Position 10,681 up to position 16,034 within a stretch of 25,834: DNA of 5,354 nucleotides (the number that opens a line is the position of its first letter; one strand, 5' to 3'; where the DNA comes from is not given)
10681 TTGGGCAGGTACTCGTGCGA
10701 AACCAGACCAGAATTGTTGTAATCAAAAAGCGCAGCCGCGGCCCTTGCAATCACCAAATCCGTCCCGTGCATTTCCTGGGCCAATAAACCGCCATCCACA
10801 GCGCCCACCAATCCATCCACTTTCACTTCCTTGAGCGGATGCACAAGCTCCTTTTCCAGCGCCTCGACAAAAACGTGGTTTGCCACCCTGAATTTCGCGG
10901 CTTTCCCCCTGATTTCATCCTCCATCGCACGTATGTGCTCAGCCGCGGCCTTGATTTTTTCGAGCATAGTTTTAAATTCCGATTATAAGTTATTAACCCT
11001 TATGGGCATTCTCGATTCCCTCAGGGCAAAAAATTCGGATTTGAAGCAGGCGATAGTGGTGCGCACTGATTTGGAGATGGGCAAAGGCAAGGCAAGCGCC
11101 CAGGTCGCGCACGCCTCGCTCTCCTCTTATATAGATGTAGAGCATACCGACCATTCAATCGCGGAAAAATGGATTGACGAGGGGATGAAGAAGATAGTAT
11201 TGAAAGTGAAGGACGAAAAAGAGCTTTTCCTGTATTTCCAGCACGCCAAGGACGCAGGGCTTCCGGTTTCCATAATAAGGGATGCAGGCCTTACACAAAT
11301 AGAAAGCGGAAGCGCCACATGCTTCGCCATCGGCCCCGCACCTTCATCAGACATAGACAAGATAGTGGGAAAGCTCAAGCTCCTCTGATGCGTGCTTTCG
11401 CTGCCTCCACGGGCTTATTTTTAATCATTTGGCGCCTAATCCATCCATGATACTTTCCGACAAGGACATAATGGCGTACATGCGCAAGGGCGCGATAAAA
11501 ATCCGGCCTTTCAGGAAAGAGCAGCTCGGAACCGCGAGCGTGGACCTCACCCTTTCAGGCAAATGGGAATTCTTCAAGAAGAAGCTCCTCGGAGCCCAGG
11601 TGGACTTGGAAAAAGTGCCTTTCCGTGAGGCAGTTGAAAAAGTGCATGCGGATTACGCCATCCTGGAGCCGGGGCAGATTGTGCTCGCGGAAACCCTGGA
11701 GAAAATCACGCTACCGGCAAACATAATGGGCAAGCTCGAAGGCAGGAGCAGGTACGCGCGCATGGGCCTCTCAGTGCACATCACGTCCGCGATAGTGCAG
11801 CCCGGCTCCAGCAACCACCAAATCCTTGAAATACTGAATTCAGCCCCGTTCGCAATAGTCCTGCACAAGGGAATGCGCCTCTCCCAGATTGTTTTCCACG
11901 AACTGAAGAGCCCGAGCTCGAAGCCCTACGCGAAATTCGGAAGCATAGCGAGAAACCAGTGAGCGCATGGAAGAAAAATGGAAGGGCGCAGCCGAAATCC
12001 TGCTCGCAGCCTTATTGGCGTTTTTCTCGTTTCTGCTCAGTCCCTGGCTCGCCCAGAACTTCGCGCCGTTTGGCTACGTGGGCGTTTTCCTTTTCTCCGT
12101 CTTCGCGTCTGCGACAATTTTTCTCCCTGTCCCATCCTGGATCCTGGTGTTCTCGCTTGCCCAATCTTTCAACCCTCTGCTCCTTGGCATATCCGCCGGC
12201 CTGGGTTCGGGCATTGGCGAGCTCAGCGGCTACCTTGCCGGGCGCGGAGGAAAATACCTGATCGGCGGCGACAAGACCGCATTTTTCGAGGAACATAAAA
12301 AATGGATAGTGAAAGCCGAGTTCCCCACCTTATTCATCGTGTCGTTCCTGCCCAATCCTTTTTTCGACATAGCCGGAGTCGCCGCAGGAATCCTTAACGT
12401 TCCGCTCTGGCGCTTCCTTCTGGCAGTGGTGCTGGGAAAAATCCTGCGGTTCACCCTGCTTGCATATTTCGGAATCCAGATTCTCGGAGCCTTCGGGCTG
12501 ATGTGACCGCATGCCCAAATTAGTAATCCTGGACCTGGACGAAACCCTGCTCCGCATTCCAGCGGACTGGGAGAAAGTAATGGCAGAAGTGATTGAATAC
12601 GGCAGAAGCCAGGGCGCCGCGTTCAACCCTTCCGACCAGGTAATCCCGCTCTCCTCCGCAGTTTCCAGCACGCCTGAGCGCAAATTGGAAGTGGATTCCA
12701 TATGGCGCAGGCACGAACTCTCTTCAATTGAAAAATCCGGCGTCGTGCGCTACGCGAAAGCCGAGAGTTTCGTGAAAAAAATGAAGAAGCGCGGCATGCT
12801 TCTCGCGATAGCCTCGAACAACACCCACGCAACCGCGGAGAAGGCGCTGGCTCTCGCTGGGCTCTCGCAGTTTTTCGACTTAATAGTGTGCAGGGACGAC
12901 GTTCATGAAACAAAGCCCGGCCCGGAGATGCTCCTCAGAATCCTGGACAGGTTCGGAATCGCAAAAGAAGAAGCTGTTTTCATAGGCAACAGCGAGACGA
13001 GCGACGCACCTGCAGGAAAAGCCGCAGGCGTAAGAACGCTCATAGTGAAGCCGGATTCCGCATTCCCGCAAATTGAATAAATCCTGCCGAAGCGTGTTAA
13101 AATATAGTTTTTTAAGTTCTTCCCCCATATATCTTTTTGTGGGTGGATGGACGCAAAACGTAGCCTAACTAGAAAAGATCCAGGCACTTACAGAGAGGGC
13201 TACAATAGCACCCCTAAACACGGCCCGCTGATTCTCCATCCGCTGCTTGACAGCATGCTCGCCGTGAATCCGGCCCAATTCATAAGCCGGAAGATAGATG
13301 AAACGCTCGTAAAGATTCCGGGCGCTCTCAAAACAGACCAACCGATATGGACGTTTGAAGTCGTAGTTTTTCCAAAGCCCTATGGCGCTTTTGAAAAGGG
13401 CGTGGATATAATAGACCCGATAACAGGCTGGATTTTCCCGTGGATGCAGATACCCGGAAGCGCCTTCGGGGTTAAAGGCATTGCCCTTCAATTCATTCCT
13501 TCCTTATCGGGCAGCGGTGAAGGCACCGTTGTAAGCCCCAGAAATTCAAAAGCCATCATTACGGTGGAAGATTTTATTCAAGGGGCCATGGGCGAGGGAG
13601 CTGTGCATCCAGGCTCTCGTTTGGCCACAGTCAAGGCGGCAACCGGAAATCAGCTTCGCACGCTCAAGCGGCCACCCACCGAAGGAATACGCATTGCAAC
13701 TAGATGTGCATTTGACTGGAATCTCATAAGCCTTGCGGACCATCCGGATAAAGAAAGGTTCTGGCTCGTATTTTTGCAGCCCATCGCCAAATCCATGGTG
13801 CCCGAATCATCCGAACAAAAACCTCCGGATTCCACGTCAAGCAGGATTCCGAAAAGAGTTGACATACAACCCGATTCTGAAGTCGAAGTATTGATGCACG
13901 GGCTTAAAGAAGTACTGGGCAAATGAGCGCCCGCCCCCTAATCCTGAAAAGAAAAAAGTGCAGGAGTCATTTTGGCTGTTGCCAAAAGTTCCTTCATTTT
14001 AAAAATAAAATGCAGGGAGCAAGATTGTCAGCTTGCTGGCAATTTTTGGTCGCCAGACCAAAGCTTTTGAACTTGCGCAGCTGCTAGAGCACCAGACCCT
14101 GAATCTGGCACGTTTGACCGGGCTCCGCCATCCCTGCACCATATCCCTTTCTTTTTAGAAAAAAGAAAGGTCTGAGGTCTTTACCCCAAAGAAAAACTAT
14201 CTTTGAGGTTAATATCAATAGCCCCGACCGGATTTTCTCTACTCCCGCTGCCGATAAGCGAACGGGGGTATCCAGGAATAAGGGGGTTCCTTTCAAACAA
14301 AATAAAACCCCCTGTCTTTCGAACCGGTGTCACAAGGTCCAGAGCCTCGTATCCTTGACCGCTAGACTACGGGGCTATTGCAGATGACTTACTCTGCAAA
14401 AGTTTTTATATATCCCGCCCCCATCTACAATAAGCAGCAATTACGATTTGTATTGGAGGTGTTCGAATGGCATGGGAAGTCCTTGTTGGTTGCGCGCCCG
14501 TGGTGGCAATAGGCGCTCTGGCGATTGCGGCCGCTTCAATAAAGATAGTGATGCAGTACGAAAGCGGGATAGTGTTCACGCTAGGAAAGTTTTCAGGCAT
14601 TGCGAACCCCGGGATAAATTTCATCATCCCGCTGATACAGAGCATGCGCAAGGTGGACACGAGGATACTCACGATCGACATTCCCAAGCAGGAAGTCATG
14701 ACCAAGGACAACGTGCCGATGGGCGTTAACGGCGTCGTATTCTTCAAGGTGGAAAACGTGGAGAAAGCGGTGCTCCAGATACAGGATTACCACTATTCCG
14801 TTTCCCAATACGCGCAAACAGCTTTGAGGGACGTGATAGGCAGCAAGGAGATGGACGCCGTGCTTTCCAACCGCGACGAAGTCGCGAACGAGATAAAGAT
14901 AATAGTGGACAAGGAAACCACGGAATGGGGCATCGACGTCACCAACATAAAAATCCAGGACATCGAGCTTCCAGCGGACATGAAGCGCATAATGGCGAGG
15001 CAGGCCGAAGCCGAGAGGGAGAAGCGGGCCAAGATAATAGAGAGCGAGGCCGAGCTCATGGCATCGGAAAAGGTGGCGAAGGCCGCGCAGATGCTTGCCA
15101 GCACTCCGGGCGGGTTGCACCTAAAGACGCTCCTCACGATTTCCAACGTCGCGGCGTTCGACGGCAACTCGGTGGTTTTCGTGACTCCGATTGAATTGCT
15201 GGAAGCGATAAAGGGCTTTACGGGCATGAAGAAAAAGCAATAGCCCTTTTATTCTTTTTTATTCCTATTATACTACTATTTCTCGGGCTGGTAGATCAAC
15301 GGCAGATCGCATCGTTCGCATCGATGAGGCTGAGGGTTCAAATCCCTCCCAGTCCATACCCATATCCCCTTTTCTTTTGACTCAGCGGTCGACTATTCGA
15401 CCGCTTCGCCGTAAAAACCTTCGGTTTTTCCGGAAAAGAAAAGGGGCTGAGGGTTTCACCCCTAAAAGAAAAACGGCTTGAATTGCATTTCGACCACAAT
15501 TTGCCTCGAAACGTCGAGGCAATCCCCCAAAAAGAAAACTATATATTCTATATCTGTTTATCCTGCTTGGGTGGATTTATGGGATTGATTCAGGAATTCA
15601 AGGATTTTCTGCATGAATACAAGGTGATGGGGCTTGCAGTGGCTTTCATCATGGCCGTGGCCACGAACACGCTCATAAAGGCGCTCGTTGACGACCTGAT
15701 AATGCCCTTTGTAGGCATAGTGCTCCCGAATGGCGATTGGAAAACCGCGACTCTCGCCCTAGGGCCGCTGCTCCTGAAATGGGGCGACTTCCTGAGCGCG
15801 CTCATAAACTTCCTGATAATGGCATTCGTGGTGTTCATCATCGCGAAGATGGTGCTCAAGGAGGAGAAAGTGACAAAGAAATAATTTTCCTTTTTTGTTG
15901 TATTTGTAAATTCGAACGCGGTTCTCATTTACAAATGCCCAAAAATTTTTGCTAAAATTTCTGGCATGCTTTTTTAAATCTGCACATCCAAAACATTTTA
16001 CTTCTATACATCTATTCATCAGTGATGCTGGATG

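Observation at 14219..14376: tRNA-Gln(CUG) appears interrupted by a ~85-nt intron inside the T-loop (position ~59/60), with an A1.C72 acceptor end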

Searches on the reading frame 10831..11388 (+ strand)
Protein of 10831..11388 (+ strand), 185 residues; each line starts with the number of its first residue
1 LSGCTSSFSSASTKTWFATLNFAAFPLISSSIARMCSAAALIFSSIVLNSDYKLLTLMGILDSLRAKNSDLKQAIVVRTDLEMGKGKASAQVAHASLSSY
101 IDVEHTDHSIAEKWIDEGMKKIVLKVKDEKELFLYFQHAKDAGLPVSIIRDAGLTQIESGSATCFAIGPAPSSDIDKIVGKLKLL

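Call 26: search_protein_families(library=pfam, max_evalue=0.05, proteins=[window:10831-11388:+])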
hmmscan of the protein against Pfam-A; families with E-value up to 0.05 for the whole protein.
window:10831-11388:+ (185 aa): 1 family
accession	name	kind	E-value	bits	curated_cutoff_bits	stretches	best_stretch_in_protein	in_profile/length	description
PF01981.21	PTH2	-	3.1e-42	143.9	23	1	71-185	1-115/115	Peptidyl-tRNA hydrolase PTH2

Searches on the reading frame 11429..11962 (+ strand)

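Call 10: search_protein_families(library=pfam, proteins=[window:11429-11962:+])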
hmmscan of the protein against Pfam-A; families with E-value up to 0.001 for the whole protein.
window:11429-11962:+ (177 aa): 3 families
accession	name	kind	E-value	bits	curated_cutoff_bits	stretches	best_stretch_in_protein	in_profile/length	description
PF22769.1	DCD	-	5.7e-40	137.3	27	1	8-158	1-152/153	dCTP deaminase-like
PF06559.16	DCD_N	-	9.3e-10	39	21.4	1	8-157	4-161/164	2'-deoxycytidine 5'-triphosphate deaminase (DCD) N-terminal domain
PF00692.24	dUTPase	-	8.9e-05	22.7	22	1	76-173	23-118/129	dUTPase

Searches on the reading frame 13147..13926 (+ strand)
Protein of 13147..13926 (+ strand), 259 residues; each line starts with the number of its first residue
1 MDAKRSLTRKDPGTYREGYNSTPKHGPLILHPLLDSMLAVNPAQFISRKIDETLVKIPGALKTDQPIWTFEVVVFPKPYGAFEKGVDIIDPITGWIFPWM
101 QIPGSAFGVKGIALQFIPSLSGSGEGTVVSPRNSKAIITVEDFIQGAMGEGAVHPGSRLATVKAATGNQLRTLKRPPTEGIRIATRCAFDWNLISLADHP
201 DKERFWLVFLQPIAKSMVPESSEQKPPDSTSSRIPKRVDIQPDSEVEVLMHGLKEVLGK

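Call 11: search_protein_families(library=pfam, proteins=[window:13147-13926:+])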
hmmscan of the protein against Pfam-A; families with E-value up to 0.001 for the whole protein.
window:13147-13926:+ (259 aa): 0 families

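Call 26: search_protein_families(library=pfam, max_evalue=0.05, proteins=[window:13147-13926:+])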
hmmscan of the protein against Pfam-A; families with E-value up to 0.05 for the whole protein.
window:13147-13926:+ (259 aa): 0 families

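Call 41: find_encoding_contigs(protein=window:13147-13926:+, flank=3000, max_places=6)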
Protein window:13147-13926:+ (259 aa): 2 contigs read that carry it; 1 place shown.
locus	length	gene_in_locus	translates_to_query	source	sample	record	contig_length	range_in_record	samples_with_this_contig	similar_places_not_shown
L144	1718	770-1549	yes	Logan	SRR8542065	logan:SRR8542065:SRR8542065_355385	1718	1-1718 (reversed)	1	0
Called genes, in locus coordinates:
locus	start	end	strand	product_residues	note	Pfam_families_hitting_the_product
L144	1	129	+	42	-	?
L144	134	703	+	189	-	PF00702:Hydrolase, PF13419:HAD_2, PF13242:Hydrolase_like (weak)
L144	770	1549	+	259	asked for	-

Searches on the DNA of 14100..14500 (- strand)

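Call 9: search_rna_families(source=window, start=14100, end=14500, threshold=evalue, max_evalue=10, show_alignments=4)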
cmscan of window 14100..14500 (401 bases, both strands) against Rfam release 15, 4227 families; matches with E-value up to 10: 3.
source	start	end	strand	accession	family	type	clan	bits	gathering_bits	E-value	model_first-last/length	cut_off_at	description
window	14319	14376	-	RF00005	tRNA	Gene; tRNA;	CL00001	15.5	29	2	1-71/71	no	tRNA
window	14145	14171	+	RF04239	mir-4679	Gene; miRNA;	-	15.5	88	4.4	1-75/75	no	mir-4679 microRNA precursor family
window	14145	14171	-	RF04239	mir-4679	Gene; miRNA;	-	15.5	88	4.5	1-75/75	no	mir-4679 microRNA precursor family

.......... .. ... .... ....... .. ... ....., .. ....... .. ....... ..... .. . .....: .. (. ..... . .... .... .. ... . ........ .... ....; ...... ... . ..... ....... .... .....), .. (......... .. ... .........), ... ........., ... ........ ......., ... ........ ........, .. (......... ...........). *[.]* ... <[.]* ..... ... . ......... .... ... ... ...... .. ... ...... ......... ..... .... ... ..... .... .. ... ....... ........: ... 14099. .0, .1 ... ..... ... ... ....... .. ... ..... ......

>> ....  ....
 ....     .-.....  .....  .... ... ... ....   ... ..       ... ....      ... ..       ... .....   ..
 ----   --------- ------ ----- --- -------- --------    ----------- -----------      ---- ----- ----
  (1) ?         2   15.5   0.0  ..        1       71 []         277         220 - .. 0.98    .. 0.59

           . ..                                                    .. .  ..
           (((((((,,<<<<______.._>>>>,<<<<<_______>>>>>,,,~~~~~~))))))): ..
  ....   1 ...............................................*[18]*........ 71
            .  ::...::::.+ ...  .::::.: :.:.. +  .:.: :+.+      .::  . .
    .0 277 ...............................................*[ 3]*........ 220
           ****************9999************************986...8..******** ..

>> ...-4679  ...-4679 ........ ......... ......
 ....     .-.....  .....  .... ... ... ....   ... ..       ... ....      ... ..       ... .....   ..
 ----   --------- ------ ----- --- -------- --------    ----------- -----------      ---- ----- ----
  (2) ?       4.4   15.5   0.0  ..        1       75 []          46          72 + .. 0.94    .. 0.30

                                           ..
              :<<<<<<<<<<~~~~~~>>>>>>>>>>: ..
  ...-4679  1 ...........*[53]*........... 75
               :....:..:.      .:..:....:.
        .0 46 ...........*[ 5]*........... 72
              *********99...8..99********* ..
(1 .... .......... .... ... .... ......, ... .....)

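Call 67: search_dna_similar(query=window:14233-14317:-, collection=phages, mode=distant, max_evalue=0.01, max_rows=5)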
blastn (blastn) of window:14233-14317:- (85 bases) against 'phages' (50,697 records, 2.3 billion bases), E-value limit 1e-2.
No match.

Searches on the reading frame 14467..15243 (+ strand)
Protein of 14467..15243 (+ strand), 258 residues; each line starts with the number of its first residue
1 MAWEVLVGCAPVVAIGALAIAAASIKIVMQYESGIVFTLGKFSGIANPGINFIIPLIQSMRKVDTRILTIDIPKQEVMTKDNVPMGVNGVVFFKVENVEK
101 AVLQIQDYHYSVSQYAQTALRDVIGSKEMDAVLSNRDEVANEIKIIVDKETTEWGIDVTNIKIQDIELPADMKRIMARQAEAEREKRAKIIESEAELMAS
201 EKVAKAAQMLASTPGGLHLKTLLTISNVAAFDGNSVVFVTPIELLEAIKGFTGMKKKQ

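Call 11: search_protein_families(library=pfam, proteins=[window:14467-15243:+])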
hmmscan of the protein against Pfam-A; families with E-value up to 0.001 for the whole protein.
window:14467-15243:+ (258 aa): 2 families
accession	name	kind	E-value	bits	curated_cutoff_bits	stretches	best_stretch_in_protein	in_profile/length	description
PF01145.31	Band_7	-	2.1e-43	148.9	23.6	1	27-196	2-175/176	SPFH domain / Band 7 family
PF13421.11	Band_7_1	-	3.6e-05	23.9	24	1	109-180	134-207/211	SPFH domain-Band 7 family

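Call 12: find_encoding_contigs(protein=window:14467-15243:+, flank=3000, max_places=10)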
Protein window:14467-15243:+ (258 aa): 2 contigs read that carry it; 1 place shown.
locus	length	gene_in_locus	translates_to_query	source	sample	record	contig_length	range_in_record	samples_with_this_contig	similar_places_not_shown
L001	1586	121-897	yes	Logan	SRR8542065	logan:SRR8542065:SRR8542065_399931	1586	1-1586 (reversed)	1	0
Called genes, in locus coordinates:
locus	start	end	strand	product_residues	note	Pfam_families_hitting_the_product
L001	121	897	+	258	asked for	PF01145:Band_7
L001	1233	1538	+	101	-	PF01741:MscL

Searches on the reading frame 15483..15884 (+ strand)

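Call 26: search_protein_families(library=pfam, max_evalue=0.05, proteins=[window:15483-15884:+])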
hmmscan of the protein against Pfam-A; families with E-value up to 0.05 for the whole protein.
window:15483-15884:+ (133 aa): 1 family
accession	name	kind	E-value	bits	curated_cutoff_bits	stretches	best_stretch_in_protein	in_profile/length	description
PF01741.23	MscL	-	2.8e-21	76.6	27.4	1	35-129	1-100/123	Large-conductance mechanosensitive channel, MscL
